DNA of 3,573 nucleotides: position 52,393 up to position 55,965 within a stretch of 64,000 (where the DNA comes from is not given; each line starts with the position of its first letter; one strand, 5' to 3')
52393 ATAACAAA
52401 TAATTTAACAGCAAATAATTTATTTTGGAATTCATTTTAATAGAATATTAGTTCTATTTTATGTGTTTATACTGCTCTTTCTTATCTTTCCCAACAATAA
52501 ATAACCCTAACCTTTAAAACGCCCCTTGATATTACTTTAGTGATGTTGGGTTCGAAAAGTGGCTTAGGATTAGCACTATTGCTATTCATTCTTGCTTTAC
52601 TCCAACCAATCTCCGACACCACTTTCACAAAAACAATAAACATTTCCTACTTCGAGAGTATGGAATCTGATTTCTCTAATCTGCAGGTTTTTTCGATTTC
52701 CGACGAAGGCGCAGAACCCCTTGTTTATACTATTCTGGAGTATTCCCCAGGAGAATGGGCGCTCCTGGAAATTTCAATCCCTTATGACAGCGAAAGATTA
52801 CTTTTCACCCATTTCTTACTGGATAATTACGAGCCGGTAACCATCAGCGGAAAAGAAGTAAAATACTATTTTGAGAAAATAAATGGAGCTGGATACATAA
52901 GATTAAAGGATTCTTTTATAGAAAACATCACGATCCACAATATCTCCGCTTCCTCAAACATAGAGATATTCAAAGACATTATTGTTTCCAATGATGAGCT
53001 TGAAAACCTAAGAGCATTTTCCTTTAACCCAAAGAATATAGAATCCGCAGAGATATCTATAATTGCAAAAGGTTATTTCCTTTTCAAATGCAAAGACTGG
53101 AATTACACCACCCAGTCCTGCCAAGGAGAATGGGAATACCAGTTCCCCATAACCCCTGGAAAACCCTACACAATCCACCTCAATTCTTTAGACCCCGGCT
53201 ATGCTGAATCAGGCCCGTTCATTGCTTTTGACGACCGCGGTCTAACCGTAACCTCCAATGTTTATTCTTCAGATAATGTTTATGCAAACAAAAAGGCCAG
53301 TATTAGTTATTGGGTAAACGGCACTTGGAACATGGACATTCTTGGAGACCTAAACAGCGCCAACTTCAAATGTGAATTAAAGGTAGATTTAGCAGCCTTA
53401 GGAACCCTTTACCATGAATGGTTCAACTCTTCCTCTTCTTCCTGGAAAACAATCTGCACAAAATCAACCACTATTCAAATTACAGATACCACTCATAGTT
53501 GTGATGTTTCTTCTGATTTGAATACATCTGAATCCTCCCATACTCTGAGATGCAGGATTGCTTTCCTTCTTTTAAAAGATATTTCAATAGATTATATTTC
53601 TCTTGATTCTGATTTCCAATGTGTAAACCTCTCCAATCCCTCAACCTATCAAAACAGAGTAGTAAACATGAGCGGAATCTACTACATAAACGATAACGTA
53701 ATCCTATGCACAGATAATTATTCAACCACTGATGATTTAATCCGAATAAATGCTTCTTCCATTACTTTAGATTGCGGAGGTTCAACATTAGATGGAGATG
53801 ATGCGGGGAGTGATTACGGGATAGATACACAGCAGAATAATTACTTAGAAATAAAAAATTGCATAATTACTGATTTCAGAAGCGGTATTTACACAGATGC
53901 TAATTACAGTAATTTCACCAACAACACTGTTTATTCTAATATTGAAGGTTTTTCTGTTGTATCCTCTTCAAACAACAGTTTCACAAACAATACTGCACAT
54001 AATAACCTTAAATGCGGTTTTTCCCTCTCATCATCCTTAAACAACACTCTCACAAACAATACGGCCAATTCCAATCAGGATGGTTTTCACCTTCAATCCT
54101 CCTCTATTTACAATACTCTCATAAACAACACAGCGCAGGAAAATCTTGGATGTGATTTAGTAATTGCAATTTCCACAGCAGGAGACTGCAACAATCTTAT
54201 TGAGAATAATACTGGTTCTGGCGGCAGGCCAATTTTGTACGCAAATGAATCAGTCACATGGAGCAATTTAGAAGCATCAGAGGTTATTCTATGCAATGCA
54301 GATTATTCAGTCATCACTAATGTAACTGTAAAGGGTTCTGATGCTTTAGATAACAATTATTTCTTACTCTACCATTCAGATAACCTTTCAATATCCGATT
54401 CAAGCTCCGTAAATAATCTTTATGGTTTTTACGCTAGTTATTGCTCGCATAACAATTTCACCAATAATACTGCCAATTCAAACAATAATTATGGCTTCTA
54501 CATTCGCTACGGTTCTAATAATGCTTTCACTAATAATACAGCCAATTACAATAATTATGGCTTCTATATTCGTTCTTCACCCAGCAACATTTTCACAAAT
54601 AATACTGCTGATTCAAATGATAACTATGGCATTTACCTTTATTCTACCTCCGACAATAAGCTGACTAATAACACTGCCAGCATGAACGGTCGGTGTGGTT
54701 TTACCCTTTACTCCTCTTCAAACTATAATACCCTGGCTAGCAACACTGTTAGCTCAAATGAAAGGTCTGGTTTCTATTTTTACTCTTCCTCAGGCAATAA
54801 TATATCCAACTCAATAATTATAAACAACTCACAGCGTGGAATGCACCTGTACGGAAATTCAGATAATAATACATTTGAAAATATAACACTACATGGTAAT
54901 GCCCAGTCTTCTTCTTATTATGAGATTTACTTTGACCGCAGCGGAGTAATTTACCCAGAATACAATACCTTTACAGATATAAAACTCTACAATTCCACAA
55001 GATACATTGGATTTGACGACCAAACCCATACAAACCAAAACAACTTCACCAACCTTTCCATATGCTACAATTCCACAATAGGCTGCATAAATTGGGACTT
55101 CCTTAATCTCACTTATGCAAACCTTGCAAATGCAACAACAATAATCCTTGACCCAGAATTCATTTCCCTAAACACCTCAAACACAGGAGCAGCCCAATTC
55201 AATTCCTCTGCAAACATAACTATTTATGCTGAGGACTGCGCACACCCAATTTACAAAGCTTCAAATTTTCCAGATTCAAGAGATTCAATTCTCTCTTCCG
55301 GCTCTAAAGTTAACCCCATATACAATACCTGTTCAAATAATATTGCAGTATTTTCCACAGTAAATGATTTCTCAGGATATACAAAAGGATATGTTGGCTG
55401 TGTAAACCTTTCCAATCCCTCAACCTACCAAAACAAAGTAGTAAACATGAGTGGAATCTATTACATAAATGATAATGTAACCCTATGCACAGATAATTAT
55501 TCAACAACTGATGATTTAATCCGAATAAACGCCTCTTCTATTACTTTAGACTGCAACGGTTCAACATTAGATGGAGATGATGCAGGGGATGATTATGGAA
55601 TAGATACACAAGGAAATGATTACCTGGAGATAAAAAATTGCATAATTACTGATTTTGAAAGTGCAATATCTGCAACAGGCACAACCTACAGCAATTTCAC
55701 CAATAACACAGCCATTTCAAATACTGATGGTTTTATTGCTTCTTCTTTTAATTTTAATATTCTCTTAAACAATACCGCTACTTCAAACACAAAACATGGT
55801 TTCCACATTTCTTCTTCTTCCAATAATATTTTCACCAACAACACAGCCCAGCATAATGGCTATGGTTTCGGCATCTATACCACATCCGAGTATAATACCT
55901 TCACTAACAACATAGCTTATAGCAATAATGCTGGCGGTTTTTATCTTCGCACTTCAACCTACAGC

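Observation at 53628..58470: Near-identical 0.25-0.8 kb repeat modules inside the giant plus-strand gene, a recombination substrate for surface variation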

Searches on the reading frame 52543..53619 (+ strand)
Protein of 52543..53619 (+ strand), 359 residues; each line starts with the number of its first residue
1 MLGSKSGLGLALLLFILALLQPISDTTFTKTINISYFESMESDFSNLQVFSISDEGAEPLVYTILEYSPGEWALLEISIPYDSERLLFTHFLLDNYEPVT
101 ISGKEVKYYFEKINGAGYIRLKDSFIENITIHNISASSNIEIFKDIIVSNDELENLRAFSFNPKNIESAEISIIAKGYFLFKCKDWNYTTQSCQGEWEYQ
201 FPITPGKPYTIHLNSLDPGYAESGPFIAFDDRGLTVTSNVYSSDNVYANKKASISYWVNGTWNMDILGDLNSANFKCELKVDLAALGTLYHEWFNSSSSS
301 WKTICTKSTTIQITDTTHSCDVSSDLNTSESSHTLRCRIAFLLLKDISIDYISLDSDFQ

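Call 52: find_homologous_proteins(query=window:52543-53616:+, max_evalue=0.001)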
Query window:52543-53616:+: 3778 candidates shared short words with the query, none scored E <= 0.001.

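Call 63: search_protein_families(library=pfam, proteins=[window:52543-53619:+], max_evalue=1)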
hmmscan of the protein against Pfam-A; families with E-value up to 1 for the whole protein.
window:52543-53619:+ (359 aa): 0 families

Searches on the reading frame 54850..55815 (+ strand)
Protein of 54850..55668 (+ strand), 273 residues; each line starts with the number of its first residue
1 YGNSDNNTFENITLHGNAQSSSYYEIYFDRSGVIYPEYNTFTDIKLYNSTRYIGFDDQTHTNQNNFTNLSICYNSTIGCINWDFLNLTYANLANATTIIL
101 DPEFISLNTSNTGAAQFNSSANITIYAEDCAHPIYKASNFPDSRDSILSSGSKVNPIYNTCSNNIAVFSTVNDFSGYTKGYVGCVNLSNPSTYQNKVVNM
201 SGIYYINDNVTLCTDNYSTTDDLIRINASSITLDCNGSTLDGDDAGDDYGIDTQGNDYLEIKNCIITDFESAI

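Call 25: find_related_loci(query=window:54850-55668:+, collection=genome_contigs, flank=10000)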
Query window:54850-55668:+ (273 aa) in genome_contigs; peptide patterns used: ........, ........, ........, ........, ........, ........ (x = any residue, [..] = any of these).
81 stretches matched a pattern; 1 encode a relative of the query (tblastn E <= 1e-3); 1 distinct loci.
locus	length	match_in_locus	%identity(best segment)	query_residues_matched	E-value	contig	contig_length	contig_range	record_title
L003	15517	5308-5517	38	205-273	8e-8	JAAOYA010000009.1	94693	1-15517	Candidatus Woesearchaeota archaeon isolate DPANNHV_H1.bin.22 k83_1630133, whole genome shotgun sequence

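Call 26: find_homologous_proteins(query=window:54850-55668:+, max_evalue=0.001)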
Query window:54850-55668:+: 301 candidates shared short words with the query, none scored E <= 0.001.

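Call 27: find_related_loci(query=window:54850-55668:+, collection=metagenome_contigs, flank=10000)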
Query window:54850-55668:+ (273 aa) in metagenome_contigs; peptide patterns used: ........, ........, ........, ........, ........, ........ (x = any residue, [..] = any of these).
174 stretches matched a pattern, but none encodes a relative of the query by tblastn (E <= 1e-3).

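Call 32: search_protein_representatives(protein=window:54850-55668:+)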
Query: 273 residues. Proteins with E-value up to 0.001 (for the whole library): 139; up to 1e-10: 80; up to 1e-30: 31. The best 139 are listed.
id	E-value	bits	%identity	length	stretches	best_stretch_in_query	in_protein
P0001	0.0e+00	1472.7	84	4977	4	1-273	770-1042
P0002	2.2e-258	870.0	45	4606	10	4-271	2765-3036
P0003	7.0e-151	517.5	42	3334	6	61-271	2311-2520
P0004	3.3e-141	485.8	41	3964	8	3-271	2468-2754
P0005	3.5e-108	377.5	44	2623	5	5-271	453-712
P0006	1.1e-79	284.1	37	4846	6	66-271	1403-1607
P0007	1.3e-74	267.5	40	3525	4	48-269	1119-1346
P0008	1.6e-63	231.1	35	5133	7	14-271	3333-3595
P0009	3.3e-56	207.2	39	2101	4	3-189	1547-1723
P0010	3.0e-53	197.4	37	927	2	9-271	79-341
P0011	6.9e-50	186.4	37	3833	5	4-259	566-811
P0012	1.1e-47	179.2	40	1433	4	40-269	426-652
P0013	1.6e-47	178.6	42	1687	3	49-273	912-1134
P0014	2.7e-43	164.8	39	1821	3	2-269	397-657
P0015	2.7e-42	161.5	37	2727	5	1-180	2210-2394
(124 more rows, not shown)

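Call 35: find_encoding_contigs(protein=P0001, flank=10000, max_places=10)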
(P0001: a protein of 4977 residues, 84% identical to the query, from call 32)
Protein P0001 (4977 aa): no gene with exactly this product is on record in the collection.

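Call 43: find_encoding_contigs(protein=P0002, flank=10000, max_places=4)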
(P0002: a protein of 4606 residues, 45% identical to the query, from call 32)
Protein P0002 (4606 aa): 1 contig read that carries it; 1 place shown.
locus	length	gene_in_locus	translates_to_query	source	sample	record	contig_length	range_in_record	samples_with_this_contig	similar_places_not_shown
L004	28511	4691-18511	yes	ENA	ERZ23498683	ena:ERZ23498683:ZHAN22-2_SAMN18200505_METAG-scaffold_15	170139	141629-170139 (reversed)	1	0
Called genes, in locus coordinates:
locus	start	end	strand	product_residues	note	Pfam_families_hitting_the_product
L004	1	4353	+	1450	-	?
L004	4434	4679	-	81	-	-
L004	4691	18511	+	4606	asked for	PF05048:NosD, PF13229:Beta_helix, PF05048:NosD, PF13229:Beta_helix, PF05048:NosD, PF13229:Beta_helix, PF05048:NosD, PF13229:Beta_helix, +12 more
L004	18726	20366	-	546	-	PF00118:Cpn60_TCP1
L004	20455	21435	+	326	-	PF00753:Lactamase_B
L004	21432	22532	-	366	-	PF22025:ThiI_fer, PF02926:THUMP, PF02568:ThiI, PF03054:tRNA_Me_trans (faint), PF06508:QueC (faint)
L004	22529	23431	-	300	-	PF01259:SAICAR_synt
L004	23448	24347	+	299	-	PF01370:Epimerase, PF04321:RmlD_sub_bind, PF07993:NAD_binding_4, PF01073:3Beta_HSD, PF16363:GDP_Man_Dehyd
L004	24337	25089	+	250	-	PF01884:PcrB, PF00977:His_biosynth (faint), PF04131:NanE (faint), PF05690:ThiG (faint)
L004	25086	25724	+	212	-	PF00156:Pribosyltran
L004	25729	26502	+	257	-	PF00215:OMPdecase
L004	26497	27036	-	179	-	PF00156:Pribosyltran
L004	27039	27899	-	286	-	PF00702:Hydrolase, PF13419:HAD_2, PF13242:Hydrolase_like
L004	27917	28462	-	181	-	PF01694:Rhomboid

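Call 56: search_solved_structures(query=A3, max_evalue=1)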
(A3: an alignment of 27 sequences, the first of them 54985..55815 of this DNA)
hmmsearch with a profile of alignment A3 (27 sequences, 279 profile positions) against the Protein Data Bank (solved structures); distinct sequences matched with E-value up to 1: 0.

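Call 64: predict_structure(alignment_id=A3)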
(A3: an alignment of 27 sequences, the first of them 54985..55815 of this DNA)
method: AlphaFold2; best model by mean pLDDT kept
length: 277 residues; sequences in the alignment: 27
mean_pLDDT: 88.9   pTM: 0.68
mean pLDDT of the five models: 88.9, 88.0, 87.7, 87.6, 84.7
residues with pLDDT >= 90: 197; 70-90: 55; 50-70: 16; < 50: 9
segments of 3 or more residues with pLDDT < 50: 1-9
pLDDT, mean of each block of 10 residues (from residue 1): 45 70 92 95 82 93 92 95 93 93 92 96 93 89 89 96 96 97 98 96 95 97 97 94 93 71 74 72
secondary structure, 60 per line:
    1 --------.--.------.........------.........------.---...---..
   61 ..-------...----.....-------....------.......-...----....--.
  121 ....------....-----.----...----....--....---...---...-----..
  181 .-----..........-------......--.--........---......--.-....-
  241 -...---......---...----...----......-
elements in order: E19-27 E34-42 E53-55 E59-62 E77-81 E89-92 H99-105 E107-109 E114-117 E120-124 E131-134 E152-155 E158-161 E165-167 E171-173 E179-181 E187-196 E204-209 E215-222 E226-231 E236-239 E242-244 E248-253 E257-259 E264-266 E271-276

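Call 66: fold_search(model_id=the predicted structure, library=pdb)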
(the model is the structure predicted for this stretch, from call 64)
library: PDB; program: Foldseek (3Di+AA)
matches with E <= 10: 470; with E <= 0.001: 1
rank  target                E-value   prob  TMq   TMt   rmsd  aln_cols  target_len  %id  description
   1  6k0v_A                4.7e-04  1.00  0.31  0.16  17.4       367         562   13  Catalytic domain of GH87 alpha-1,3-glucanase D1069A in complex with tetrasaccharides (released 2019-12-25)
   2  6k0q_A                4.5e-03  0.98  0.34  0.18  18.1       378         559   11  Catalytic domain of GH87 alpha-1,3-glucanase D1068A in complex with nigerose (released 2019-12-25)
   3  6k0s_A                5.9e-03  0.98  0.35  0.18  17.4       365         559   13  Catalytic domain of GH87 alpha-1,3-glucanase D1069A in complex with nigerose (released 2019-12-25)
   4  7w1c_C                8.0e-03  0.94  0.27  0.13  15.2       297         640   13  Crystal structure of Klebsiella pneumoniae K1 capsule-specific polysaccharide lyase in a P1 crystal form (released 2022-05-18)
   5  6k0p_A                8.9e-03  0.97  0.34  0.18  16.8       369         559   10  Catalytic domain of GH87 alpha-1,3-glucanase D1045A in complex with nigerose (released 2019-12-25)
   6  6k0m                  1.2e-02  0.54  0.23  0.13  17.9       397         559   11  Catalytic domain of GH87 alpha-1,3-glucanase from Paenibacillus glycanilyticus FH11 (released 2019-12-25)
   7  9beu_A                2.1e-02  0.60  0.21  0.10  17.6       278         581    6  Structure of GH110B in complex with a lambda-carrageenan oligosaccharide (released 2025-08-27)
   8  7w1c_A                2.2e-02  0.87  0.28  0.13  18.3       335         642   11  Crystal structure of Klebsiella pneumoniae K1 capsule-specific polysaccharide lyase in a P1 crystal form (released 2022-05-18)
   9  7jwf_B                2.4e-02  0.38  0.21  0.11  14.6       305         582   12  Crystal structure of PdGH110B D344N in complex with alpha-(1,3)-galactobiose (released 2020-11-04)
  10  7w1c_B                3.1e-02  0.47  0.23  0.12  18.1       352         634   12  Crystal structure of Klebsiella pneumoniae K1 capsule-specific polysaccharide lyase in a P1 crystal form (released 2022-05-18)
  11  7jw4_A                3.2e-02  0.25  0.18  0.10  15.7       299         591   10  Crystal structure of PdGH110B in complex with D-galactose (released 2020-11-04)
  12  7w1c_E                3.4e-02  0.87  0.28  0.13  14.8       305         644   11  Crystal structure of Klebsiella pneumoniae K1 capsule-specific polysaccharide lyase in a P1 crystal form (released 2022-05-18)
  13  7w1d_H                4.4e-02  0.95  0.33  0.15  19.0       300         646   11  Crystal structure of Klebsiella pneumoniae K1 capsule-specific polysaccharide lyase in a C2 crystal form (released 2022-05-18)
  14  7w1c_D                4.4e-02  0.60  0.25  0.12  18.9       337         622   10  Crystal structure of Klebsiella pneumoniae K1 capsule-specific polysaccharide lyase in a P1 crystal form (released 2022-05-18)
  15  9fyq_A                4.9e-02  0.21  0.12  0.07  10.6       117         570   14  Cryo-EM structure of native SV2A in complex with TeNT-Hc, gangliosides and Pro-Macrobody 5 (released 2025-05-21)
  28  2vbk                  1.3e-01  0.90  0.23  0.13  10.3       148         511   16  NATIVE TAILSPIKE PROTEIN OF BACTERIOPHAGE SF6 (released 2008-04-01)
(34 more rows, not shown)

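Call 76: search_protein_families(library=pfam, proteins=[P0001], max_evalue=0.001)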
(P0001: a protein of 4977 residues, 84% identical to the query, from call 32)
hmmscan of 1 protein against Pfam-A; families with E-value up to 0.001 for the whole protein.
P0001 (4977 aa): 5 families
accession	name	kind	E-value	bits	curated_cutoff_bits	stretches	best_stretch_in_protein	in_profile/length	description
PF05048.19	NosD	-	2.4e-122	406.6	23.6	12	2792-2963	2-174/212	Periplasmic copper-binding protein (NosD)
PF13229.12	Beta_helix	-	1.5e-96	320.8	25.9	14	628-781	2-156/158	Right handed beta helix region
PF13385.13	Laminin_G_3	-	6.8e-58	195.5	27.6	4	4610-4781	2-150/151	Concanavalin A-like lectin/glucanases superfamily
PF00354.24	Pentaxin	-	1.2e-07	32.1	25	0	3288-3460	19-179/194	Pentaxin family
PF18884.5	TSP3_bac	-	2e-05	24.7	25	1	2464-2482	1-19/22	Bacterial TSP3 repeat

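Call 80: find_related_loci(query=A4, collection=metagenome_contigs, flank=10000)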
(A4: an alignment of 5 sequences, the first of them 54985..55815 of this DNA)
Query A4 (277 aa) in metagenome_contigs; peptide patterns used: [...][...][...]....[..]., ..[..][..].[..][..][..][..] (x = any residue, [..] = any of these).
231 stretches matched a pattern; 5 encode a relative of the query (tblastn E <= 1e-3); 5 distinct loci.
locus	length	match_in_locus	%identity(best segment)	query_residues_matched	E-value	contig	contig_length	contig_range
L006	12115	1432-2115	53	18-247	2e-63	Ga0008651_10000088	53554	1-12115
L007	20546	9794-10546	48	1-246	8e-62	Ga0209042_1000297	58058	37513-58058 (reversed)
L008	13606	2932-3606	50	14-231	2e-57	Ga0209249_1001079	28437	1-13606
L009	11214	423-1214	47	14-268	6e-57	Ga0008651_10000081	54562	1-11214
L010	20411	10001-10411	43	1-134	1e-27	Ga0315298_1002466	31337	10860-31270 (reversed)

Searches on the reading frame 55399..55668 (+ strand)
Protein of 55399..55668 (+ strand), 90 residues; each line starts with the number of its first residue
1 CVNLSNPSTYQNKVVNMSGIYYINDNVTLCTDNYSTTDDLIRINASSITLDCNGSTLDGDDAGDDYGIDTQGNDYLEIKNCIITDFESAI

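Call 63: search_protein_families(library=pfam, proteins=[window:55399-55668:+], max_evalue=1)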
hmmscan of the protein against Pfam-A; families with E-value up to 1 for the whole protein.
window:55399-55668:+ (90 aa): 1 family
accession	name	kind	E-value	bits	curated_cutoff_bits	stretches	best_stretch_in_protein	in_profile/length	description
PF16318.11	DUF4957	-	0.15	12.3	30.8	1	11-88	12-89/142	Domain of unknown function (DUF4957)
